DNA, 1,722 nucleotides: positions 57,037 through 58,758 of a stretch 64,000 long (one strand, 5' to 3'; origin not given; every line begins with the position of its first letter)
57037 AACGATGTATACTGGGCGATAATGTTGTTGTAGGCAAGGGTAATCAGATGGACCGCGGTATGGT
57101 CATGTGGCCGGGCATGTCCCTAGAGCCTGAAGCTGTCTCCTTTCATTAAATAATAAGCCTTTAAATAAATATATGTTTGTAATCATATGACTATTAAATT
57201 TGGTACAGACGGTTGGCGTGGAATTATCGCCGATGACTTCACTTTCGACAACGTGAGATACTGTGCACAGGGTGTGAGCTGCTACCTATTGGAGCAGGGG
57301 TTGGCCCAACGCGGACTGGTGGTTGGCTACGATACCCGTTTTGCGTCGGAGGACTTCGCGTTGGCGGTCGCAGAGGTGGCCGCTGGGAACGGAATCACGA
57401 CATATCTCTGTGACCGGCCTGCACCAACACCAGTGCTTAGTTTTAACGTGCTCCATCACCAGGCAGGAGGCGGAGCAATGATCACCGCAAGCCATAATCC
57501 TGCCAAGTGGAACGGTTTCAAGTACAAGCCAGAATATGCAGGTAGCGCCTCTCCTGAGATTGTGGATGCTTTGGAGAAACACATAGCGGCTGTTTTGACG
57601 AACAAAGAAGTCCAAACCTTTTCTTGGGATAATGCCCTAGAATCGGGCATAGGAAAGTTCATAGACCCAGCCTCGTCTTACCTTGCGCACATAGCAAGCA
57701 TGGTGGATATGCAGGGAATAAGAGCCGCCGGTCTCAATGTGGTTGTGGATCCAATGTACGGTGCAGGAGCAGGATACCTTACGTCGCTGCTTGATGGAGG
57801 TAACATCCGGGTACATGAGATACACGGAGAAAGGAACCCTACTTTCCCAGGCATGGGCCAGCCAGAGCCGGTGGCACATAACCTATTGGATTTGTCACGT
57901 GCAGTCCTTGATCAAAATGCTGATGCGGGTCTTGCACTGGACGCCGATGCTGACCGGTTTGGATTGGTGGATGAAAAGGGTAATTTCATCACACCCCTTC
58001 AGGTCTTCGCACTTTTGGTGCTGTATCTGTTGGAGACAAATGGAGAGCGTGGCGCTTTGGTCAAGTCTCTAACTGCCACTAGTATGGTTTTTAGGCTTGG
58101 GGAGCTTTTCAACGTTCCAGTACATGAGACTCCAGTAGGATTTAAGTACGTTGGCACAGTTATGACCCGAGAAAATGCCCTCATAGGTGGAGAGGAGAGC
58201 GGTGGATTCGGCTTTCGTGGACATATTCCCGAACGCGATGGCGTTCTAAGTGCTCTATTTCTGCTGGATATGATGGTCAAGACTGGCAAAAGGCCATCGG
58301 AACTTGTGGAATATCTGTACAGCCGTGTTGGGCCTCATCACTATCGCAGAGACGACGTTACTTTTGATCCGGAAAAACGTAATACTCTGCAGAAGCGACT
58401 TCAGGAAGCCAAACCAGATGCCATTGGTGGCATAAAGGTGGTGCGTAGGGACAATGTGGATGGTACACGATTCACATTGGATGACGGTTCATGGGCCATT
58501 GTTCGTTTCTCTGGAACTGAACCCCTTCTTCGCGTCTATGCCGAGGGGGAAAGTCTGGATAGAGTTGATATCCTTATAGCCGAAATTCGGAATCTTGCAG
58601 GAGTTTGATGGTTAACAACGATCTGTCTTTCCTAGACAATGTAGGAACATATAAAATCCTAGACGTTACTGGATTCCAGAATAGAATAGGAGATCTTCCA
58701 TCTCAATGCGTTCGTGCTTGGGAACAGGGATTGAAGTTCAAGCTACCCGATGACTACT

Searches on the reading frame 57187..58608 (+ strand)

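Call 69: search_protein_families(library=padloc, proteins=[window:57187-58608:+], max_evalue=0.00001)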
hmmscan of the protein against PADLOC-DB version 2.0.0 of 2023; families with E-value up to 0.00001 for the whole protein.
window:57187-58608:+ (473 aa): 0 families

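Call 70: search_protein_families(library=pfam, proteins=[window:57187-58608:+], max_evalue=0.00001)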
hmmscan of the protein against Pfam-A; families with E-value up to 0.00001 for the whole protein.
window:57187-58608:+ (473 aa): 4 families
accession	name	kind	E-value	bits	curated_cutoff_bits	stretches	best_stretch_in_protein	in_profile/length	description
PF02878.22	PGM_PMM_I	-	2.7e-36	124.7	22.5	1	3-135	2-133/138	Phosphoglucomutase/phosphomannomutase, alpha/beta/alpha domain I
PF02880.22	PGM_PMM_III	-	3.2e-25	88.9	20.7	1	272-379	4-113/115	Phosphoglucomutase/phosphomannomutase, alpha/beta/alpha domain III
PF02879.22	PGM_PMM_II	-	2.3e-23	83.1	29.3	1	164-265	2-103/103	Phosphoglucomutase/phosphomannomutase, alpha/beta/alpha domain II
PF00408.26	PGM_PMM_IV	-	2.3e-11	44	23.1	1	409-469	11-67/68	Phosphoglucomutase/phosphomannomutase, C-terminal domain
